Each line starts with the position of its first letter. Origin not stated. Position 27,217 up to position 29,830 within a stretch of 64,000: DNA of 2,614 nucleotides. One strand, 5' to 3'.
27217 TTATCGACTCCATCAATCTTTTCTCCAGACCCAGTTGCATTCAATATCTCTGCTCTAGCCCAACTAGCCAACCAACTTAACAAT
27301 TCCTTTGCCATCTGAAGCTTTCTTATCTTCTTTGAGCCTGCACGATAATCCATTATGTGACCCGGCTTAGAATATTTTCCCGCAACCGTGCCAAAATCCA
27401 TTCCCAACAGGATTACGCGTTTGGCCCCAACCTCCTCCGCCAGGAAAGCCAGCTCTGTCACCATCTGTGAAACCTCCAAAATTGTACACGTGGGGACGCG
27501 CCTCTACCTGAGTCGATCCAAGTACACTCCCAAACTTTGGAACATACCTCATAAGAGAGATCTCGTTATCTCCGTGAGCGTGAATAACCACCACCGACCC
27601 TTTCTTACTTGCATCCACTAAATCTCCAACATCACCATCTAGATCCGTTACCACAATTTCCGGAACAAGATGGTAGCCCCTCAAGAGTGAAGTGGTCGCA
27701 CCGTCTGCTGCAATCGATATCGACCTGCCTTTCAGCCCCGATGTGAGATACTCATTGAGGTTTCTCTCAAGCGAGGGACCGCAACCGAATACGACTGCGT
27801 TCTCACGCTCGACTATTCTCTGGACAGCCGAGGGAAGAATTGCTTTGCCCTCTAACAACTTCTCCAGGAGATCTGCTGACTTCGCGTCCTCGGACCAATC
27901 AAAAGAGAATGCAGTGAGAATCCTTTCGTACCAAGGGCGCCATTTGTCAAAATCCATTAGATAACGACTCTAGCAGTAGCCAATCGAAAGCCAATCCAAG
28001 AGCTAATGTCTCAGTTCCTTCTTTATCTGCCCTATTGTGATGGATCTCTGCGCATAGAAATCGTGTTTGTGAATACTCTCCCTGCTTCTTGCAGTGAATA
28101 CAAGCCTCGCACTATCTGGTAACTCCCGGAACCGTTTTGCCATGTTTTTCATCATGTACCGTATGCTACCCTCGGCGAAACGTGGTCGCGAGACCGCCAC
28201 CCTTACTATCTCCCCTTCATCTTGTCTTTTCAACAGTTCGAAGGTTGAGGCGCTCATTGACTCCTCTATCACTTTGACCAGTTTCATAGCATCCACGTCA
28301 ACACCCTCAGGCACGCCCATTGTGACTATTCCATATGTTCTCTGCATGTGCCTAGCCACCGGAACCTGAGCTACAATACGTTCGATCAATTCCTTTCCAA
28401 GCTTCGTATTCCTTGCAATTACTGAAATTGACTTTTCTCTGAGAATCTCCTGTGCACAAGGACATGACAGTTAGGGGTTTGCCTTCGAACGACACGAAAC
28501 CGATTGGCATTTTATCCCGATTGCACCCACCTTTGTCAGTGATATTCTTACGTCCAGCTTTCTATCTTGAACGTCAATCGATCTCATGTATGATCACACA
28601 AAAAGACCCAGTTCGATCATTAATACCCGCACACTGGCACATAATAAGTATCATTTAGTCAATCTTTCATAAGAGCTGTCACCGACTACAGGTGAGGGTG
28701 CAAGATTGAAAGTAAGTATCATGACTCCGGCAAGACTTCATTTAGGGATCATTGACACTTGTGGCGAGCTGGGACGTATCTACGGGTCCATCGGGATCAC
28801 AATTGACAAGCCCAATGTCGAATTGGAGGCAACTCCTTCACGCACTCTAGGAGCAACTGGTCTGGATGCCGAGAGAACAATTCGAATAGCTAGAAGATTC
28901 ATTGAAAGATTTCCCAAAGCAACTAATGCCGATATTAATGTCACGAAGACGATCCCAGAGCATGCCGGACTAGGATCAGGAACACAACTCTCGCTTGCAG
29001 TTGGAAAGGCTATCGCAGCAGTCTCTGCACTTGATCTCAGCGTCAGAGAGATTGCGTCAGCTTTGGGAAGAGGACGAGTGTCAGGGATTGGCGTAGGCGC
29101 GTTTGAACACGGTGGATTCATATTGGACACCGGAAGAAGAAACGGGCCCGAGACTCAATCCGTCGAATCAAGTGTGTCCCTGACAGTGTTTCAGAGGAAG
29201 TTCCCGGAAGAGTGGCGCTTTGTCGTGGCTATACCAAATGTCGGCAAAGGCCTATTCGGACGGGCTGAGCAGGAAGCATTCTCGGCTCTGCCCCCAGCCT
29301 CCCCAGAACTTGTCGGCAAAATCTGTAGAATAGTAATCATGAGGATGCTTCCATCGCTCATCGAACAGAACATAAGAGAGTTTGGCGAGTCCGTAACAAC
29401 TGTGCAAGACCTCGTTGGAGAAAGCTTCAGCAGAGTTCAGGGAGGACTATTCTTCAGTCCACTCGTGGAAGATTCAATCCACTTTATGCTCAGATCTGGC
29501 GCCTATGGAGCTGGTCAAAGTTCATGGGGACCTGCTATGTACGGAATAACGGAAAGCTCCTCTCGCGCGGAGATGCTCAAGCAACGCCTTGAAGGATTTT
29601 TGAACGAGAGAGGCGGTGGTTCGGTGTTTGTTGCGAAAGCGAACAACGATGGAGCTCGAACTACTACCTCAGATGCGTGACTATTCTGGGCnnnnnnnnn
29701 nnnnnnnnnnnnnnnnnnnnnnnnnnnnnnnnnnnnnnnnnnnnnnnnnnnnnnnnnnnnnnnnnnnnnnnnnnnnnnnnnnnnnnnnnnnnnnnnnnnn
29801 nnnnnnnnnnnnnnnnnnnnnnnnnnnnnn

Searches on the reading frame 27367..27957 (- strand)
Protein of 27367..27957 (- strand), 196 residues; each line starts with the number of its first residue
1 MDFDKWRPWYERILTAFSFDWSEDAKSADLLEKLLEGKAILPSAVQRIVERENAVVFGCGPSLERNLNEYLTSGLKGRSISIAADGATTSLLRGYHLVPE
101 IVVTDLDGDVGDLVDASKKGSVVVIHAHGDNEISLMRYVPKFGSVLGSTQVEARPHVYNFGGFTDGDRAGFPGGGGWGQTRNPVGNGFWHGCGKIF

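Call 36: search_protein_families(library=pfam, proteins=[window:27367-27957:-], max_evalue=0.001)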
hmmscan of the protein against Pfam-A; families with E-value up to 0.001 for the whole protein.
window:27367-27957:- (196 aa): 1 family
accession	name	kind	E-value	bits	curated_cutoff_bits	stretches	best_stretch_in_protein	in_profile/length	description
PF01973.23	MptE-like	-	3e-14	53.6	34.6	1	46-169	16-147/171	6-hydroxymethylpterin diphosphokinase MptE-like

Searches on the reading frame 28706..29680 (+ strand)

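Call 37: search_protein_families(library=pfam, proteins=[window:28706-29680:+], max_evalue=0.001)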
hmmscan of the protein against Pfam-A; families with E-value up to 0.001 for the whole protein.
window:28706-29680:+ (324 aa): 2 families
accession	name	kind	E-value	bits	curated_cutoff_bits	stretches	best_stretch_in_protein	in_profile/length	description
PF00288.32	GHMP_kinases_N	-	1.4e-10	41.7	22.3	1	59-137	4-87/87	GHMP kinases N terminal domain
PF08544.19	GHMP_kinases_C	-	4.9e-05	24.1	21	0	214-295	1-79/85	GHMP kinases C terminal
